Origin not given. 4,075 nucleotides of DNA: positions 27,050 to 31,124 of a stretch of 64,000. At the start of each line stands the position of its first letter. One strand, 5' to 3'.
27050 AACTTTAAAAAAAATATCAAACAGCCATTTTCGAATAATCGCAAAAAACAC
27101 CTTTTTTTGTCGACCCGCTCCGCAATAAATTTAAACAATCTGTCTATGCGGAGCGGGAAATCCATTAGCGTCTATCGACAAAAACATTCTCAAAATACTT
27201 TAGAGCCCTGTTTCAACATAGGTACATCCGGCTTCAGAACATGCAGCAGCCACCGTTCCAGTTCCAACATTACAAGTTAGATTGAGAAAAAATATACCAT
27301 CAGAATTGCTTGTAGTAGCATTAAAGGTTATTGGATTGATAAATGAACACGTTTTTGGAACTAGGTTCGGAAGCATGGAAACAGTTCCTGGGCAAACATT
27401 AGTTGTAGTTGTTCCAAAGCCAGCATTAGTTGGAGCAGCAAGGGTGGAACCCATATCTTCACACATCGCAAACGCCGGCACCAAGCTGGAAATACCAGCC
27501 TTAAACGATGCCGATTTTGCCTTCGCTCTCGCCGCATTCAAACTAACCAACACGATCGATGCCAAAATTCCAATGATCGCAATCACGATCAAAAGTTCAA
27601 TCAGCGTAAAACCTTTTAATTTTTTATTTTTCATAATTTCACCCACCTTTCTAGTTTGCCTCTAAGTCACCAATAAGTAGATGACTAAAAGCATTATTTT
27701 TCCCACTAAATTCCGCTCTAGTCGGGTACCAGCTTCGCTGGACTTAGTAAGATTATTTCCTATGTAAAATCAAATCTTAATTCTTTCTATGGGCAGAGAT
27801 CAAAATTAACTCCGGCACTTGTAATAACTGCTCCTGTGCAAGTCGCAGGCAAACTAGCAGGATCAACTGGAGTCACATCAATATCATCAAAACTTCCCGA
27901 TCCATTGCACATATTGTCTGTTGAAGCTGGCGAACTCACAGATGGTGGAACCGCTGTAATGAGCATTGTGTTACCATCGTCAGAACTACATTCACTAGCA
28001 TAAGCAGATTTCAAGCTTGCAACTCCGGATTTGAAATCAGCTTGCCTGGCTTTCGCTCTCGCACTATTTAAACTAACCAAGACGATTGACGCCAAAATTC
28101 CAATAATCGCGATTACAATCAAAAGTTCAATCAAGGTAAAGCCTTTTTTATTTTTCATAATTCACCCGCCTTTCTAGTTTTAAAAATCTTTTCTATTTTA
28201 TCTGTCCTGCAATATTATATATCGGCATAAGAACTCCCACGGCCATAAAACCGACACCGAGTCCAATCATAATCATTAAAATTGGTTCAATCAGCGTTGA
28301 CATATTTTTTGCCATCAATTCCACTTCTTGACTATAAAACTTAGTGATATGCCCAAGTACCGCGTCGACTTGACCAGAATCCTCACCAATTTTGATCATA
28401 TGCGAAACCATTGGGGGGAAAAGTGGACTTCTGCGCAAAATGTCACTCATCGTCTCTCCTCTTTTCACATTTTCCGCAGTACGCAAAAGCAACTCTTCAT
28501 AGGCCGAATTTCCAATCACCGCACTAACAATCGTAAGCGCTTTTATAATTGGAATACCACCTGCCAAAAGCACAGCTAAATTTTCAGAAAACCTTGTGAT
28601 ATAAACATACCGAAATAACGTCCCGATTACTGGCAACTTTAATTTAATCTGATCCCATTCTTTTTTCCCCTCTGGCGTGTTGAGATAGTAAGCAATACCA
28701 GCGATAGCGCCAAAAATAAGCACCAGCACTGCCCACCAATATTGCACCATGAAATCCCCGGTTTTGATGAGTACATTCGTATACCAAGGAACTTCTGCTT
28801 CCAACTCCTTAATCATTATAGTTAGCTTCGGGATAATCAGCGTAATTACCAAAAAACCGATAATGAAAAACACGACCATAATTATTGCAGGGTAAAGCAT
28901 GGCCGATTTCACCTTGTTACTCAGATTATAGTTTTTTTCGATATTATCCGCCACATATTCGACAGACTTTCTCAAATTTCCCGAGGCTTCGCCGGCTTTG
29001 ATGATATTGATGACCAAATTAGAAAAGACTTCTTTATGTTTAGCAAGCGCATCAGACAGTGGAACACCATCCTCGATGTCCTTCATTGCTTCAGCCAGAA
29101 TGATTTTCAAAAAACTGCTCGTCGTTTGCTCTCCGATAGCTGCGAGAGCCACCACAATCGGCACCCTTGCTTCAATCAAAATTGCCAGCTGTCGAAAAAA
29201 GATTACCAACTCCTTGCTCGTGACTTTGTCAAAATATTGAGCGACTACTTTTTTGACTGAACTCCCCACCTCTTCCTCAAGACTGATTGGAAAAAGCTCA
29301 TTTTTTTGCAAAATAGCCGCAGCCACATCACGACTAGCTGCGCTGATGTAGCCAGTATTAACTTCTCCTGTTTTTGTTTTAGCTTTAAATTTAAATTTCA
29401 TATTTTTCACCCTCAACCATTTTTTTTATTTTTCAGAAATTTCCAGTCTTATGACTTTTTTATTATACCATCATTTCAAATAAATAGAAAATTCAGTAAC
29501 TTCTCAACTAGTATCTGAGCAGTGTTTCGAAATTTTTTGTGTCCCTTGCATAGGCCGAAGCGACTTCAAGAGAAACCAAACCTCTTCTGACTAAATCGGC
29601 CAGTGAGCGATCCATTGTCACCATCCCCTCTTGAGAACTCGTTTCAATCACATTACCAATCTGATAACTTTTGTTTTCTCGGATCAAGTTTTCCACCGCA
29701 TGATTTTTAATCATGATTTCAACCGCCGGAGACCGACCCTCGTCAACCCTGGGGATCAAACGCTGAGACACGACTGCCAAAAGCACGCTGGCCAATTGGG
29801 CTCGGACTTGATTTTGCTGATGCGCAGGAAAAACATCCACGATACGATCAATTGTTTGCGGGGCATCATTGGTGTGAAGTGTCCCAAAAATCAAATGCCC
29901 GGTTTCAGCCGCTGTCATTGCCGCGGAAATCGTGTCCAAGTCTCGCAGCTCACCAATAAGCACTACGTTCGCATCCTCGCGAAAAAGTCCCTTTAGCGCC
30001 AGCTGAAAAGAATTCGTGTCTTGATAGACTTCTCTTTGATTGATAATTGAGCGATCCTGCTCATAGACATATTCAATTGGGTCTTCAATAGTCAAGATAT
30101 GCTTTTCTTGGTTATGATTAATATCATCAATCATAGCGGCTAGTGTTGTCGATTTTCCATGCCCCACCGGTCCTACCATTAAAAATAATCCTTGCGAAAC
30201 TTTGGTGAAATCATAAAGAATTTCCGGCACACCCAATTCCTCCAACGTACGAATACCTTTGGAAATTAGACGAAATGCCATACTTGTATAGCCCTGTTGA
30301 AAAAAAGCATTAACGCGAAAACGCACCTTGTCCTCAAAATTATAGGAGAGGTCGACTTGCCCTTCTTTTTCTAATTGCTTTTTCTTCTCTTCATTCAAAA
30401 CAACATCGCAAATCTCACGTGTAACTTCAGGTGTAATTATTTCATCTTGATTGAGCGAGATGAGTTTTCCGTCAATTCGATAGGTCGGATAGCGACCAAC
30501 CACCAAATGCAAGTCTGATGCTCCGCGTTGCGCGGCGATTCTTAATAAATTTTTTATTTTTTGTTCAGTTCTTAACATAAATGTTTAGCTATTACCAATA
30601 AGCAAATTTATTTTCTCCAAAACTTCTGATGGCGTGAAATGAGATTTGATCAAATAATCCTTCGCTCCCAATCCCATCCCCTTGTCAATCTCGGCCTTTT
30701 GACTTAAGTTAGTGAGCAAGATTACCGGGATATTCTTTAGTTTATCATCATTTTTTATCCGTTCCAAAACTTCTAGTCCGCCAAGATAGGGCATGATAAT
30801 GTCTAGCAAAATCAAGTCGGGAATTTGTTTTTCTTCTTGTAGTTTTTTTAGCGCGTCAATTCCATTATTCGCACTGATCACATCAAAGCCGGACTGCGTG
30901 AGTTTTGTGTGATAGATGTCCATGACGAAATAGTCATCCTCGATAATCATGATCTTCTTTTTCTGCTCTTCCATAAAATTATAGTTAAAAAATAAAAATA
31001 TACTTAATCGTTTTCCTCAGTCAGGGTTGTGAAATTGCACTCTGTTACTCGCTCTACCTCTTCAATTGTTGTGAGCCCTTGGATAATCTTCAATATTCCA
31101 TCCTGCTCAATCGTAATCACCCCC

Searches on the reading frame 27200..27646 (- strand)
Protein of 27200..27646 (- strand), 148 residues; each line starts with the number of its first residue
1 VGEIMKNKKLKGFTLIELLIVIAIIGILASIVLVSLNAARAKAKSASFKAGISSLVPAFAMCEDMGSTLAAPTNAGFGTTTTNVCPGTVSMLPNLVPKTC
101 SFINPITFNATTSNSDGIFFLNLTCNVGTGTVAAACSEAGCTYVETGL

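Call 11: search_protein_families(library=pfam, proteins=[window:27200-27646:-], max_evalue=0.001)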
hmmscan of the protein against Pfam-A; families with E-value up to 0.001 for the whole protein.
window:27200-27646:- (148 aa): 1 family
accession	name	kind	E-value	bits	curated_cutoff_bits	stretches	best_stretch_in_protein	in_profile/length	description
PF07963.17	N_methyl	-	1.4e-09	37.5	21.2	1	8-33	2-27/27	Prokaryotic N-terminal methylation motif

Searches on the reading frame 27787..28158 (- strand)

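Call 11: search_protein_families(library=pfam, proteins=[window:27787-28158:-], max_evalue=0.001)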
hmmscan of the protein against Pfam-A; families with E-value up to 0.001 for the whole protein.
window:27787-28158:- (123 aa): 1 family
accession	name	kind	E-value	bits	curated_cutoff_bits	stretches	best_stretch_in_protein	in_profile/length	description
PF07963.17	N_methyl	-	3.8e-11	42.5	21.2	1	1-27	1-27/27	Prokaryotic N-terminal methylation motif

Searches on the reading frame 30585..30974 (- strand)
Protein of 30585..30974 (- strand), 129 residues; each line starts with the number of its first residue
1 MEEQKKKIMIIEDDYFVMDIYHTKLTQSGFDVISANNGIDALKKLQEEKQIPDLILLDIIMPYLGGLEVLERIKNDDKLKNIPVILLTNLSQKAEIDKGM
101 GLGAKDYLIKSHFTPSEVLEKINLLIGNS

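Call 11: search_protein_families(library=pfam, proteins=[window:30585-30974:-], max_evalue=0.001)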
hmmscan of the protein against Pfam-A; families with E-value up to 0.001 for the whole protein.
window:30585-30974:- (129 aa): 1 family
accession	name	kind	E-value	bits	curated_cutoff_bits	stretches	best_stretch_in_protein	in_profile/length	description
PF00072.30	Response_reg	-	3.7e-23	82.3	30.2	1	8-122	1-110/111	Response regulator receiver domain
